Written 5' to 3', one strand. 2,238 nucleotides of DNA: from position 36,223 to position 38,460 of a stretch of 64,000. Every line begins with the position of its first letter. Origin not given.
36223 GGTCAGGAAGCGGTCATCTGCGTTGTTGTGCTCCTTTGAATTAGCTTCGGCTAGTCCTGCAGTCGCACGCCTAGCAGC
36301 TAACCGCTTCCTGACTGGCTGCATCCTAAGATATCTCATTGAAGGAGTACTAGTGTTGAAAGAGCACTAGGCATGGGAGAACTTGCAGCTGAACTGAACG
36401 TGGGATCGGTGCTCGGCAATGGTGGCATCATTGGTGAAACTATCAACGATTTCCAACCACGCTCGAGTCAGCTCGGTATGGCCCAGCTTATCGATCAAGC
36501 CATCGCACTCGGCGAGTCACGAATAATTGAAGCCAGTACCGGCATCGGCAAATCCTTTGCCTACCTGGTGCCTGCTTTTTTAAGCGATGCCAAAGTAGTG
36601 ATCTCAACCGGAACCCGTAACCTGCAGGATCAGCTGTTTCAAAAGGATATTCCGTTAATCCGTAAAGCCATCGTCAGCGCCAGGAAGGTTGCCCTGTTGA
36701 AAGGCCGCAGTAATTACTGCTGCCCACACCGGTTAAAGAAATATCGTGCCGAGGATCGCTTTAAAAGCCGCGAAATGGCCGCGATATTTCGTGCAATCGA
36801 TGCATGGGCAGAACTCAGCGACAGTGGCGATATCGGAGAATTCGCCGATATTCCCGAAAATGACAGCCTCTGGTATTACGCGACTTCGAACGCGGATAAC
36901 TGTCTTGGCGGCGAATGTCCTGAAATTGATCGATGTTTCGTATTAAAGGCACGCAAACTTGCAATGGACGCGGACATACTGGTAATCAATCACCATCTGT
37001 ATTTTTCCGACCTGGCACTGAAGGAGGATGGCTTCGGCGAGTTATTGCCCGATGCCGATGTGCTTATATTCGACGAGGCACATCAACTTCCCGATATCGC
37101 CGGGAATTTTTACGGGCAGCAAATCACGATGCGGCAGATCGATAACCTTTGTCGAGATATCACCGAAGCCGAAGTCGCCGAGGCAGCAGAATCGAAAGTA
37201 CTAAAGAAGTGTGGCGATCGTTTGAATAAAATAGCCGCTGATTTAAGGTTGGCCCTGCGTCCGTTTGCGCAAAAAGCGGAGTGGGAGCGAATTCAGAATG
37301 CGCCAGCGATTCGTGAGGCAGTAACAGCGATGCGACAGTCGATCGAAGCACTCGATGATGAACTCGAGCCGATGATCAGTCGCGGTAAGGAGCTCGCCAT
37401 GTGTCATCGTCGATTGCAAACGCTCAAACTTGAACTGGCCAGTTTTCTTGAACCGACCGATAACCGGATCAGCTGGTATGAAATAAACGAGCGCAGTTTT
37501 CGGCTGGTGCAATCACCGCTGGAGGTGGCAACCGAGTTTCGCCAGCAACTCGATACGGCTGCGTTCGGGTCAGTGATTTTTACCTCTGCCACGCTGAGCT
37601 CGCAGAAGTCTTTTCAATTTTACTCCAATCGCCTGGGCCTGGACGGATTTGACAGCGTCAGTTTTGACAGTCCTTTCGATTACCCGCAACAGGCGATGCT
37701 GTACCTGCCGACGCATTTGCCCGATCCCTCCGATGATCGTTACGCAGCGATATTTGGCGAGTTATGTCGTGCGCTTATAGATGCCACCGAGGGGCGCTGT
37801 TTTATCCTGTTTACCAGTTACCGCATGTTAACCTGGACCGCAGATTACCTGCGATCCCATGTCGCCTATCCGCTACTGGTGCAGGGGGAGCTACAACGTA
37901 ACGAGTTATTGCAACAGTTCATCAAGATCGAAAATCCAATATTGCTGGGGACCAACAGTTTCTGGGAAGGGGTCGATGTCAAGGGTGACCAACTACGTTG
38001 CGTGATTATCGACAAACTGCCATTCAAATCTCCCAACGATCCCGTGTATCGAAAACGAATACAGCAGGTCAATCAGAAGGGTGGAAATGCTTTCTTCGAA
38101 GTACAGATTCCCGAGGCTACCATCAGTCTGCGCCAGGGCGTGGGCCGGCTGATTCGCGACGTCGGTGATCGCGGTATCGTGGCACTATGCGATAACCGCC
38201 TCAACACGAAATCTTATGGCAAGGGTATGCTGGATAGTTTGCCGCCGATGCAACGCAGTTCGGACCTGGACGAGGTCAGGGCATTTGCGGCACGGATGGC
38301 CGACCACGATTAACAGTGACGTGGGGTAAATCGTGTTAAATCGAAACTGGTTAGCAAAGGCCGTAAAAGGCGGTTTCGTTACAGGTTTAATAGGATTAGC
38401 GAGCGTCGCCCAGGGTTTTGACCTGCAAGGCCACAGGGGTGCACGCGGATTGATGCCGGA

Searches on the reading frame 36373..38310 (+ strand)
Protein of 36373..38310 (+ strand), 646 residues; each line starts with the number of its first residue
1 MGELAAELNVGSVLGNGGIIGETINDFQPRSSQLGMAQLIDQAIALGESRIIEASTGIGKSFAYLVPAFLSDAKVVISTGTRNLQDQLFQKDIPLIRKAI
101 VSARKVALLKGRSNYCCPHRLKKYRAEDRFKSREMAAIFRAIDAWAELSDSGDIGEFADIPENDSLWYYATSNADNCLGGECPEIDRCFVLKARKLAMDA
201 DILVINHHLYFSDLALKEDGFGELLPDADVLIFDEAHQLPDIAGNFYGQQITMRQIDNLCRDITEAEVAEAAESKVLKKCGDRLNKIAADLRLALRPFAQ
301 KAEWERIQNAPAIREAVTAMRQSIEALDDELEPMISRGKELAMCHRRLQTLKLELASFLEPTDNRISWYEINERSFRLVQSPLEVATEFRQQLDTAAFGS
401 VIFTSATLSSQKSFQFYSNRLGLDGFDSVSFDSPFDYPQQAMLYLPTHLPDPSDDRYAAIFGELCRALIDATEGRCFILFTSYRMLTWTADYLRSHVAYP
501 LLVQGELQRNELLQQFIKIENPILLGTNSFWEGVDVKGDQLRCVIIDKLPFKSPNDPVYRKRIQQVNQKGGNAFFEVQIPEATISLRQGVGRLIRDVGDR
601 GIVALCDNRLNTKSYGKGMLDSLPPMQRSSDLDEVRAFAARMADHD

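Call 15: find_homologous_proteins(query=window:36373-38310:+, max_evalue=1e-50)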
Query window:36373-38310:+ (646 aa): 7360 proteins with E <= 1e-50 among 8000 candidates; the best 120 are listed.
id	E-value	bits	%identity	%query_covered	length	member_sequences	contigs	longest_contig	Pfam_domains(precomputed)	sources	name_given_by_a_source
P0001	0.0e+0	1374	93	100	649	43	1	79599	PF00270.36,PF13307.13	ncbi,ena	-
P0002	0.0e+0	1268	86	100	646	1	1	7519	PF00270.36,PF13307.13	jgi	-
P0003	0.0e+0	1253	85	100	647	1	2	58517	PF00270.36,PF13307.13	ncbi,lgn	-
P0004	0.0e+0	1249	84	99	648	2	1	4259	PF00270.36,PF13307.13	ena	-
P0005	0.0e+0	1238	84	99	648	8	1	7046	PF00270.36,PF13307.13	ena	-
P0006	0.0e+0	1236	83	100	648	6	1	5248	PF00270.36,PF13307.13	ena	-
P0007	0.0e+0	1235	83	100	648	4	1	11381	PF00270.36,PF13307.13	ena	-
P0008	0.0e+0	1234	83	100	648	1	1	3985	PF00270.36,PF13307.13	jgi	-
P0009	0.0e+0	1233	84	100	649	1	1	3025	PF00270.36,PF13307.13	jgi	jgi:ATP-dependent DNA helicase DinG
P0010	0.0e+0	1230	84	99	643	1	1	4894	PF00270.36,PF13307.13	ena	-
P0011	0.0e+0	1228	83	100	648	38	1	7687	PF00270.36,PF13307.13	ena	-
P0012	0.0e+0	1226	83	100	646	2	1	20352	PF00270.36,PF13307.13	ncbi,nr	ncbi:MAG: ATP-dependent DNA helicase [Gammaproteobacteria bacterium]|nr:ATP-dependent DNA helicase [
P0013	0.0e+0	1226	83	100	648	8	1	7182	PF00270.36,PF13307.13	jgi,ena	jgi:ATP-dependent DNA helicase DinG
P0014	0.0e+0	1222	83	99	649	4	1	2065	PF00270.36,PF13307.13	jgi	jgi:ATP-dependent DNA helicase DinG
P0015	0.0e+0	1221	83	100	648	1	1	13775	PF00270.36,PF13307.13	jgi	-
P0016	0.0e+0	1215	82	100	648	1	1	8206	PF00270.36,PF13307.13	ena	-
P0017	0.0e+0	1213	82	99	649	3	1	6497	PF00270.36,PF13307.13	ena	-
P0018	0.0e+0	1211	82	100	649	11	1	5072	PF00270.36,PF13307.13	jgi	jgi:ATP-dependent DNA helicase DinG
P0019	0.0e+0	1205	82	100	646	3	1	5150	PF00270.36,PF13307.13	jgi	jgi:ATP-dependent DNA helicase DinG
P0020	0.0e+0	1205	82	100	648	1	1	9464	PF00270.36,PF13307.13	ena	-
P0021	0.0e+0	1198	81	99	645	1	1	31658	PF00270.36,PF13307.13,PF00271.38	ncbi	-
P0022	0.0e+0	1192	81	100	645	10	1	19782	PF00270.36,PF13307.13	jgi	-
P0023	0.0e+0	1185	80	100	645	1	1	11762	PF00270.36,PF13307.13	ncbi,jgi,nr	ncbi:MAG: ATP-dependent DNA helicase [Gammaproteobacteria bacterium]|nr:ATP-dependent DNA helicase [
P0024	0.0e+0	1184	79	100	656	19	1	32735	PF00270.36,PF13307.13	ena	-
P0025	0.0e+0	1184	81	99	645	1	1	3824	PF00270.36,PF13307.13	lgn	-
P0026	0.0e+0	1183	80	100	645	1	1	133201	PF00270.36,PF13307.13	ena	-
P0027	0.0e+0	1179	81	99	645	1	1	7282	PF00270.36,PF13307.13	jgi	-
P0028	0.0e+0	1179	80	99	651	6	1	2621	PF00270.36,PF13307.13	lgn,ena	-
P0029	0.0e+0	1174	80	99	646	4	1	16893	PF00270.36,PF13307.13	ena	-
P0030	0.0e+0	1173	80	99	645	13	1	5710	PF00270.36,PF13307.13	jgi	jgi:ATP-dependent DNA helicase DinG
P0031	0.0e+0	1170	80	99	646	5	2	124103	PF00270.36,PF13307.13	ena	-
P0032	0.0e+0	1169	79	99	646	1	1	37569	PF00270.36,PF13307.13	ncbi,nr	ncbi:MAG: ATP-dependent DNA helicase [Gammaproteobacteria bacterium]|nr:ATP-dependent DNA helicase [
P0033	0.0e+0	1168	79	100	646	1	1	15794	PF00270.36,PF13307.13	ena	-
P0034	0.0e+0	1167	79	99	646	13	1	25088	PF00270.36,PF13307.13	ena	-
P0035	0.0e+0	1163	80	99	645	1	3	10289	PF00270.36,PF13307.13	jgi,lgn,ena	-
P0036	0.0e+0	1162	79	99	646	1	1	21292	PF00270.36,PF13307.13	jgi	jgi:ATP-dependent DNA helicase DinG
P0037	0.0e+0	1162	80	99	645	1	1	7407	PF00270.36,PF13307.13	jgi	-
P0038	0.0e+0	1160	79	99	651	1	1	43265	PF00270.36,PF13307.13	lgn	-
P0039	0.0e+0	1159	79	99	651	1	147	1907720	PF00270.36,PF13307.13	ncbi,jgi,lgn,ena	-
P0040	0.0e+0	1158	79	100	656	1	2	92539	PF00270.36,PF13307.13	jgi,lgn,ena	jgi:ATP-dependent DNA helicase DinG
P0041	0.0e+0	1158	79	99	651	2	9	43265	PF00270.36,PF13307.13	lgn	-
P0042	0.0e+0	1158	79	99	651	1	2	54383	PF00270.36,PF13307.13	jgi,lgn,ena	-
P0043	0.0e+0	1157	79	99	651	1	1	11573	PF00270.36,PF13307.13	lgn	-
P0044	0.0e+0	1156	79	99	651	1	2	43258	PF00270.36,PF13307.13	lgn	-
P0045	0.0e+0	1151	78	100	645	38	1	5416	PF00270.36,PF13307.13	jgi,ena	-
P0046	0.0e+0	1150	77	100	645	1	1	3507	PF00270.36,PF13307.13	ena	-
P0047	0.0e+0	1148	77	100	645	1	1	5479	PF00270.36,PF13307.13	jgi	jgi:ATP-dependent DNA helicase DinG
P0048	0.0e+0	1147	77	100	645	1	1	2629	PF00270.36,PF13307.13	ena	-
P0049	0.0e+0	1146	77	100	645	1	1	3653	PF00270.36,PF13307.13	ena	-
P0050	0.0e+0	1146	77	100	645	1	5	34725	PF00270.36,PF13307.13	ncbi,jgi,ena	ncbi:ATP-dependent DNA helicase [Pseudomonadota bacterium]|jgi:ATP-dependent DNA helicase DinG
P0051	0.0e+0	1146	77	100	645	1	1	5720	PF00270.36,PF13307.13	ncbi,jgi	jgi:ATP-dependent DNA helicase DinG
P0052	0.0e+0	1146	78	100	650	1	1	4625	PF00270.36,PF13307.13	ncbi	-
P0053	0.0e+0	1144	77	100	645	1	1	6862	PF00270.36,PF13307.13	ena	-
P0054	0.0e+0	1143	77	100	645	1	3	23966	PF00270.36,PF13307.13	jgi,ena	jgi:ATP-dependent DNA helicase DinG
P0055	0.0e+0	1143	77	100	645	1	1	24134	PF00270.36,PF13307.13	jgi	jgi:ATP-dependent DNA helicase DinG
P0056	0.0e+0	1142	77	100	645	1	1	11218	PF00270.36,PF13307.13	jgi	jgi:ATP-dependent DNA helicase DinG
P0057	0.0e+0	1142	77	100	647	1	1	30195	PF00270.36,PF13307.13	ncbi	-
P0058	0.0e+0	1142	77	100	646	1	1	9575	PF00270.36,PF13307.13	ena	-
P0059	0.0e+0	1140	77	100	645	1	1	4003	PF00270.36,PF13307.13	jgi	-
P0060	0.0e+0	1140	77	100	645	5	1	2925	PF00270.36,PF13307.13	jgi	jgi:ATP-dependent DNA helicase DinG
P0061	0.0e+0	1139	77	100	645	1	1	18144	PF00270.36,PF13307.13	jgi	jgi:ATP-dependent DNA helicase DinG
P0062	0.0e+0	1138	77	99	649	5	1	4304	PF00270.36,PF13307.13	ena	-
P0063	0.0e+0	1137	77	100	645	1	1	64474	PF00270.36,PF13307.13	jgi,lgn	-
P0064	0.0e+0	1136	77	99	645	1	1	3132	PF00270.36,PF13307.13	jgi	jgi:ATP-dependent DNA helicase DinG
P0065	0.0e+0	1136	77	100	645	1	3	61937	PF00270.36,PF13307.13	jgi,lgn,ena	-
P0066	0.0e+0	1134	76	100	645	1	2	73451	PF00270.36,PF13307.13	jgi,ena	jgi:ATP-dependent DNA helicase DinG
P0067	0.0e+0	1132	77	100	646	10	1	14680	PF00270.36,PF13307.13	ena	-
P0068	0.0e+0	1131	77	99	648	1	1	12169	PF00270.36,PF13307.13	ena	-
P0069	0.0e+0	1131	76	99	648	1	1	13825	PF00270.36,PF13307.13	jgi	-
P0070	0.0e+0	1130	77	100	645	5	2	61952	PF00270.36,PF13307.13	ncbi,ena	-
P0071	0.0e+0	1130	76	100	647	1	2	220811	PF00270.36,PF13307.13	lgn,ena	-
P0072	0.0e+0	1130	76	100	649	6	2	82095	PF00270.36,PF13307.13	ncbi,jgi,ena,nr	ncbi:MAG: ATP-dependent DNA helicase [Gammaproteobacteria bacterium]|jgi:ATP-dependent DNA helicase 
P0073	0.0e+0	1130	76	99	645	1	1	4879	PF00270.36,PF13307.13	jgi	jgi:ATP-dependent DNA helicase DinG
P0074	0.0e+0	1130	76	99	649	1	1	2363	PF00270.36,PF13307.13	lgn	-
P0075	0.0e+0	1127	76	99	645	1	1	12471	PF00270.36,PF13307.13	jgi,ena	-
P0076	0.0e+0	1126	76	99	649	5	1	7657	PF00270.36,PF13307.13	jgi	-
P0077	0.0e+0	1125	76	99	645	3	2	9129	PF00270.36,PF13307.13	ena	-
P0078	0.0e+0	1124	76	100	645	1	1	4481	PF00270.36,PF13307.13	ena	-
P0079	0.0e+0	1123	74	100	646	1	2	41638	PF00270.36,PF13307.13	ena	-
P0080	0.0e+0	1123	75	100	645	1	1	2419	PF00270.36,PF13307.13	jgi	jgi:ATP-dependent DNA helicase DinG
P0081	0.0e+0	1122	76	100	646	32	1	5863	PF00270.36,PF13307.13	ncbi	-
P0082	0.0e+0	1122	76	99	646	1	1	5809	PF00270.36,PF13307.13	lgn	-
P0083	0.0e+0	1118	76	99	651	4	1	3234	PF00270.36,PF13307.13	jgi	jgi:ATP-dependent DNA helicase DinG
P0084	0.0e+0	1118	76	99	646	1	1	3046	PF00270.36,PF13307.13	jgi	jgi:ATP-dependent DNA helicase DinG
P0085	0.0e+0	1118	76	99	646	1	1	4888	PF00270.36,PF13307.13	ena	-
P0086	0.0e+0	1113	74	99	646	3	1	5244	PF06733.22,PF00270.36,PF13307.13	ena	-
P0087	0.0e+0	1106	75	99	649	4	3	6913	PF00270.36,PF13307.13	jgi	jgi:ATP-dependent DNA helicase DinG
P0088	0.0e+0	1105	75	100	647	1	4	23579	PF00270.36,PF13307.13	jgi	-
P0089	0.0e+0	1099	74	100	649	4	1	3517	PF00270.36,PF13307.13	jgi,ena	-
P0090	0.0e+0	1099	73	99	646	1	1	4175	PF06733.22,PF00270.36,PF13307.13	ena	-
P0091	0.0e+0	1098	73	100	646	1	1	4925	PF00270.36,PF13307.13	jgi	-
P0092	0.0e+0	1097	73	100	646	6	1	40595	PF00270.36,PF13307.13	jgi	jgi:ATP-dependent DNA helicase DinG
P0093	0.0e+0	1094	74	99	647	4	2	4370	PF06733.22,PF00270.36,PF13307.13,PF00271.38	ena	-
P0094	0.0e+0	1091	75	99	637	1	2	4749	PF00270.36,PF13307.13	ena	-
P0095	0.0e+0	1086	73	99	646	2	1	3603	PF00270.36,PF13307.13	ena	-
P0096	0.0e+0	1083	73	99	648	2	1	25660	PF00270.36,PF13307.13,PF00271.38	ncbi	-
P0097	0.0e+0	1082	72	100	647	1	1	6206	PF00270.36,PF13307.13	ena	-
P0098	0.0e+0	1080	72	100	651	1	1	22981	PF00270.36,PF13307.13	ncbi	-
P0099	0.0e+0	1080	73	99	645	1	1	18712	PF06733.22,PF00270.36,PF13307.13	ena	-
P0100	0.0e+0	1079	74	99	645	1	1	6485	PF00270.36,PF13307.13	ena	-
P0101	0.0e+0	1079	73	99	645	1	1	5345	PF00270.36,PF13307.13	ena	-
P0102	0.0e+0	1079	73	99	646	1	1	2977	PF00270.36,PF13307.13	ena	-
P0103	0.0e+0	1064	72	99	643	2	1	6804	PF06733.22,PF00270.36,PF13307.13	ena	-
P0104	0.0e+0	1054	72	100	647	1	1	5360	PF00270.36,PF13307.13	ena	-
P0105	0.0e+0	1037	82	86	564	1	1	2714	PF00270.36,PF13307.13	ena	-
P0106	0.0e+0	1021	77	88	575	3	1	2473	PF13307.13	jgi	jgi:ATP-dependent DNA helicase DinG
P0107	0.0e+0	1020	70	99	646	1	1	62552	PF00270.36,PF13307.13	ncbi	-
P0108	0.0e+0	1013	69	100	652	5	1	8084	PF00270.36,PF13307.13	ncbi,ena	-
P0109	0.0e+0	1013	68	99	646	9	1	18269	PF00270.36,PF13307.13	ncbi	-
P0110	2.0e-297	1006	68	99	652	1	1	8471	PF00270.36,PF13307.13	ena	-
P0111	9.5e-297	1003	68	99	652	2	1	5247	PF00270.36,PF13307.13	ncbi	-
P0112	4.9e-296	1001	68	99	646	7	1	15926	PF00270.36,PF13307.13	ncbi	-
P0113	5.1e-296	1001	68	100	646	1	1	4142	PF00270.36,PF13307.13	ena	-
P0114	1.0e-293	993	66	99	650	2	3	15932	PF00270.36,PF13307.13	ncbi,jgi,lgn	ncbi:MAG: ATP-dependent DNA helicase DinG [Planctomycetota bacterium]|jgi:ATP-dependent DNA helicase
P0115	1.6e-293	993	68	99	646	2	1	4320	PF00270.36,PF13307.13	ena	-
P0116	4.8e-293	991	67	99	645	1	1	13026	PF00270.36,PF13307.13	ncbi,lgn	ncbi:MAG: ATP-dependent DNA helicase [Gammaproteobacteria bacterium]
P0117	2.2e-292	989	65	99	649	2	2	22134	PF00270.36,PF13307.13,PF04851.22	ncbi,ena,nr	ncbi:MAG: ATP-dependent DNA helicase [Proteobacteria bacterium]|nr:ATP-dependent DNA helicase [Pseud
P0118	5.3e-292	988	67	99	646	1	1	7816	PF00270.36,PF13307.13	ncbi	-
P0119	6.6e-292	987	67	99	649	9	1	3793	PF00270.36,PF13307.13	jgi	-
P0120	9.2e-292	987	66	99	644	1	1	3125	PF00270.36,PF13307.13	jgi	jgi:ATP-dependent DNA helicase DinG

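Call 25: find_encoding_contigs(protein=P0003, flank=2500, max_places=2)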
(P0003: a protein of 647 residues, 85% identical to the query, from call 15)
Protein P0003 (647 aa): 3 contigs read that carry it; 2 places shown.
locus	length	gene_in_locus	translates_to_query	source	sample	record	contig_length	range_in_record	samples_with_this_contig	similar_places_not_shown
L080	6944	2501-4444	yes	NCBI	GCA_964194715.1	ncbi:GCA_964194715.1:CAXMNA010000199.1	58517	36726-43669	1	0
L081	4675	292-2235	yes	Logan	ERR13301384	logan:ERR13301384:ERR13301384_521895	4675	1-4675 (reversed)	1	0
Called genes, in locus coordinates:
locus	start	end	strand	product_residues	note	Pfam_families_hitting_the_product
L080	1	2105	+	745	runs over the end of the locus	PF14814:UB2H, PF00912:Transgly, PF00905:Transpeptidase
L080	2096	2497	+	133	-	PF00515:TPR_1 (weak), PF07719:TPR_2 (faint), PF13424:TPR_12 (faint), PF13428:TPR_14 (faint), PF13181:TPR_8 (faint), PF13414:TPR_11 (weak), PF14559:TPR_19 (weak), PF13431:TPR_17 (weak), +1 more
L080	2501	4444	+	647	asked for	PF00270:DEAD (faint), PF13307:Helicase_C_2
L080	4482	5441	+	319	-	PF03009:GDPD, PF13653:GDPD_2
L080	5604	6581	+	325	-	PF00291:PALP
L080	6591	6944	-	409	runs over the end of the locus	PF07670:Gate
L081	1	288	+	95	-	?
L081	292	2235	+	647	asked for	PF00270:DEAD (faint), PF13307:Helicase_C_2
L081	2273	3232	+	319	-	PF03009:GDPD, PF13653:GDPD_2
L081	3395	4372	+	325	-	PF00291:PALP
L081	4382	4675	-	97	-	?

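Call 26: find_encoding_contigs(protein=P0039, flank=2500, max_places=2)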
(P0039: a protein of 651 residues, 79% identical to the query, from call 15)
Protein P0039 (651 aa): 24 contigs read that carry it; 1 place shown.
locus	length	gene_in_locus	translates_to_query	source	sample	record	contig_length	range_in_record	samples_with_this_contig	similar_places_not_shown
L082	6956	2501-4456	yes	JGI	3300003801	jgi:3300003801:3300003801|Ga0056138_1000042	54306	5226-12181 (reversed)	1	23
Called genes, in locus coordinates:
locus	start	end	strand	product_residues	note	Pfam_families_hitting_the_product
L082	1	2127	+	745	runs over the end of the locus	PF14814:UB2H, PF00912:Transgly, PF00905:Transpeptidase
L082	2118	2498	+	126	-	PF07719:TPR_2 (faint), PF13428:TPR_14 (faint), PF21033:RMD1-3 (weak), PF14559:TPR_19 (weak), PF12895:ANAPC3 (weak)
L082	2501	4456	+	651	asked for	PF00270:DEAD (faint), PF13307:Helicase_C_2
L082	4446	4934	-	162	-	PF25559:DUF7931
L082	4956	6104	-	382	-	PF08007:JmjC_2, PF20514:WHD_ROXA (weak)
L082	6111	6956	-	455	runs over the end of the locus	PF00206:Lyase_1, PF08328:ASL_C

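Call 27: find_encoding_contigs(protein=P0026, flank=2500, max_places=2)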
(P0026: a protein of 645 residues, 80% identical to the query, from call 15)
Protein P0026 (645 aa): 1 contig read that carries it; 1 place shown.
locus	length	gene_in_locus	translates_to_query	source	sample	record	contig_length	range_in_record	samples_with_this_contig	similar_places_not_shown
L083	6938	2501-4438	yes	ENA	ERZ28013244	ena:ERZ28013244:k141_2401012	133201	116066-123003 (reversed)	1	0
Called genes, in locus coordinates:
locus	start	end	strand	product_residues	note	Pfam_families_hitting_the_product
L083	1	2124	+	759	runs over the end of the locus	PF14814:UB2H, PF00912:Transgly, PF00905:Transpeptidase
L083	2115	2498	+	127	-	PF07719:TPR_2 (faint), PF13428:TPR_14 (faint), PF21033:RMD1-3 (weak), PF00515:TPR_1 (faint), PF13432:TPR_16 (weak), PF13414:TPR_11 (weak), PF12895:ANAPC3 (weak), PF14559:TPR_19, +1 more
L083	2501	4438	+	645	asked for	PF00270:DEAD (faint), PF13307:Helicase_C_2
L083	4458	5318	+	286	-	PF08450:SGL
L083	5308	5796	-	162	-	PF25559:DUF7931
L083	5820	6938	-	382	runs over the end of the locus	PF08007:JmjC_2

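Call 28: find_encoding_contigs(protein=P0071, flank=2500, max_places=2)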
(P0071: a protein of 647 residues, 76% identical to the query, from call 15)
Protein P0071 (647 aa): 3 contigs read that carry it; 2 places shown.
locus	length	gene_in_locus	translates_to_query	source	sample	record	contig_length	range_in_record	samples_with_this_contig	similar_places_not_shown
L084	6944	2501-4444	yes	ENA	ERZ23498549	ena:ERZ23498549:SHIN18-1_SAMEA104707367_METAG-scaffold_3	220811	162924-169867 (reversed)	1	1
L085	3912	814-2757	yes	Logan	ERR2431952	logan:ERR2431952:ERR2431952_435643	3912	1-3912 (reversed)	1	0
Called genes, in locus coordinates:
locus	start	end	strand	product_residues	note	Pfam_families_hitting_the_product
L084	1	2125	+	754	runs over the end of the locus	PF14814:UB2H, PF00912:Transgly, PF00905:Transpeptidase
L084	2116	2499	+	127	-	PF13428:TPR_14 (faint), PF07719:TPR_2 (faint), PF13414:TPR_11 (faint), PF14559:TPR_19 (weak)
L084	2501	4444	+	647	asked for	PF00270:DEAD (faint), PF13307:Helicase_C_2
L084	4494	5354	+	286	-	PF08450:SGL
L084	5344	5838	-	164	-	PF25559:DUF7931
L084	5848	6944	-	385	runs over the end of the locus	PF08007:JmjC_2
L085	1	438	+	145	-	?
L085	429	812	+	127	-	PF13428:TPR_14 (faint), PF07719:TPR_2 (faint), PF13414:TPR_11 (faint), PF14559:TPR_19 (weak)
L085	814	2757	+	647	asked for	PF00270:DEAD (faint), PF13307:Helicase_C_2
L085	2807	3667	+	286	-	PF08450:SGL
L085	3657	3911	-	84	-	?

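Call 50: list_cluster_members(proteins=[P0001, P0039, P0012, P0071])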
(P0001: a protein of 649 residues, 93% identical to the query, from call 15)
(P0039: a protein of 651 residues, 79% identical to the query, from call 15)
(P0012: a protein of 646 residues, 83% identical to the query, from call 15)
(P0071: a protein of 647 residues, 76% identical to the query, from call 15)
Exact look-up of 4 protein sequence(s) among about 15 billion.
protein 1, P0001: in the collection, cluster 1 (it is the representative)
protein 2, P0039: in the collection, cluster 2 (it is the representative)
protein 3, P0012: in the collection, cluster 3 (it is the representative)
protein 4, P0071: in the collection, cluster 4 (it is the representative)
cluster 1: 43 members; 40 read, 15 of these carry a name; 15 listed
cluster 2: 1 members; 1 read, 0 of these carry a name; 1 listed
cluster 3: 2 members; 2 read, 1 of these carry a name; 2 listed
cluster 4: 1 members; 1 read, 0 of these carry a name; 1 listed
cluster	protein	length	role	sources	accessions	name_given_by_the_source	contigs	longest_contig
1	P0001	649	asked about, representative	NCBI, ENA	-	-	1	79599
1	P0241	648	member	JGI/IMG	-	ATP-dependent DNA helicase DinG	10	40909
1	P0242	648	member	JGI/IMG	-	ATP-dependent DNA helicase DinG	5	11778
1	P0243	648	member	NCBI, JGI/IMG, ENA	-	ATP-dependent DNA helicase DinG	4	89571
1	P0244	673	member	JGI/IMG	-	ATP-dependent DNA helicase DinG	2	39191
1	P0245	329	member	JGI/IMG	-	ATP-dependent DNA helicase DinG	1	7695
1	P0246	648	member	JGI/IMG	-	ATP-dependent DNA helicase DinG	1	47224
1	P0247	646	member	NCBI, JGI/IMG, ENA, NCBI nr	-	-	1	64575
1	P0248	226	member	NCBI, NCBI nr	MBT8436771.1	MAG: ATP-dependent helicase, partial [Gammaproteobacteria bacterium] | ATP-dependent helicase [Gammaproteobacteria bacterium]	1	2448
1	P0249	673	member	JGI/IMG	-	ATP-dependent DNA helicase DinG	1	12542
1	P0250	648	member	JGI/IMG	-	ATP-dependent DNA helicase DinG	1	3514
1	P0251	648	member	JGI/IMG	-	ATP-dependent DNA helicase DinG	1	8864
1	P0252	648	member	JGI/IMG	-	ATP-dependent DNA helicase DinG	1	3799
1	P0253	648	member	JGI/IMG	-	ATP-dependent DNA helicase DinG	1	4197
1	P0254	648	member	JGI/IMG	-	ATP-dependent DNA helicase DinG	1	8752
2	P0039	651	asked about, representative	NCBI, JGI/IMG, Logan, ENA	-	-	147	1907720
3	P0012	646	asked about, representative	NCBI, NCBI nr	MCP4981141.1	MAG: ATP-dependent DNA helicase [Gammaproteobacteria bacterium] | ATP-dependent DNA helicase [Gammaproteobacteria bacterium]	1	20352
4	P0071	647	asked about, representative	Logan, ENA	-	-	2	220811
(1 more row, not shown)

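Call 51: find_encoding_contigs(protein=P0001, flank=1500, max_places=2)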
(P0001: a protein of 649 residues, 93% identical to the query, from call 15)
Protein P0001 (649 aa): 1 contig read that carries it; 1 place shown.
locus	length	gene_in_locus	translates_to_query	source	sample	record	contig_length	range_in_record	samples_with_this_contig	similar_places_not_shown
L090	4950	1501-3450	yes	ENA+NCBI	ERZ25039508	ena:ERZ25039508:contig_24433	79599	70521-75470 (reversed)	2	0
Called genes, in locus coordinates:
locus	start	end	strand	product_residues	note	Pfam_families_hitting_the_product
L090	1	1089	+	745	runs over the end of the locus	PF14814:UB2H, PF00912:Transgly, PF00905:Transpeptidase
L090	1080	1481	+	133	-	PF00515:TPR_1 (faint), PF07719:TPR_2 (faint), PF13428:TPR_14 (faint), PF13414:TPR_11 (weak), PF14559:TPR_19 (weak), PF13431:TPR_17 (weak)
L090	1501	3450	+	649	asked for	PF00270:DEAD (faint), PF13307:Helicase_C_2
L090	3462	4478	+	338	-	PF03009:GDPD, PF13653:GDPD_2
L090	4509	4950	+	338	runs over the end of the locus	PF00291:PALP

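Call 52: find_encoding_contigs(protein=P0002, flank=1500, max_places=1)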
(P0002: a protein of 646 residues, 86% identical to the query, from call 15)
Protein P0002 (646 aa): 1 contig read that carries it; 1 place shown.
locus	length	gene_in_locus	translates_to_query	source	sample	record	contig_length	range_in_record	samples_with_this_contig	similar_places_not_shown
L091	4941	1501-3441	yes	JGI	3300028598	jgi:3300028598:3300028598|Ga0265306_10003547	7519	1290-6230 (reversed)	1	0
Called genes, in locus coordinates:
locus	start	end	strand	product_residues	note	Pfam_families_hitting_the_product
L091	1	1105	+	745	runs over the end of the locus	PF14814:UB2H, PF00912:Transgly, PF00905:Transpeptidase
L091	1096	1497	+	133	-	PF00515:TPR_1 (weak), PF07719:TPR_2 (faint), PF13428:TPR_14 (faint), PF13414:TPR_11 (faint), PF14559:TPR_19 (faint), PF13431:TPR_17 (weak)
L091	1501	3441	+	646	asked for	PF00270:DEAD (faint), PF13307:Helicase_C_2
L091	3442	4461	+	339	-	PF03009:GDPD, PF13653:GDPD_2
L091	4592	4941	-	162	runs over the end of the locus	PF25559:DUF7931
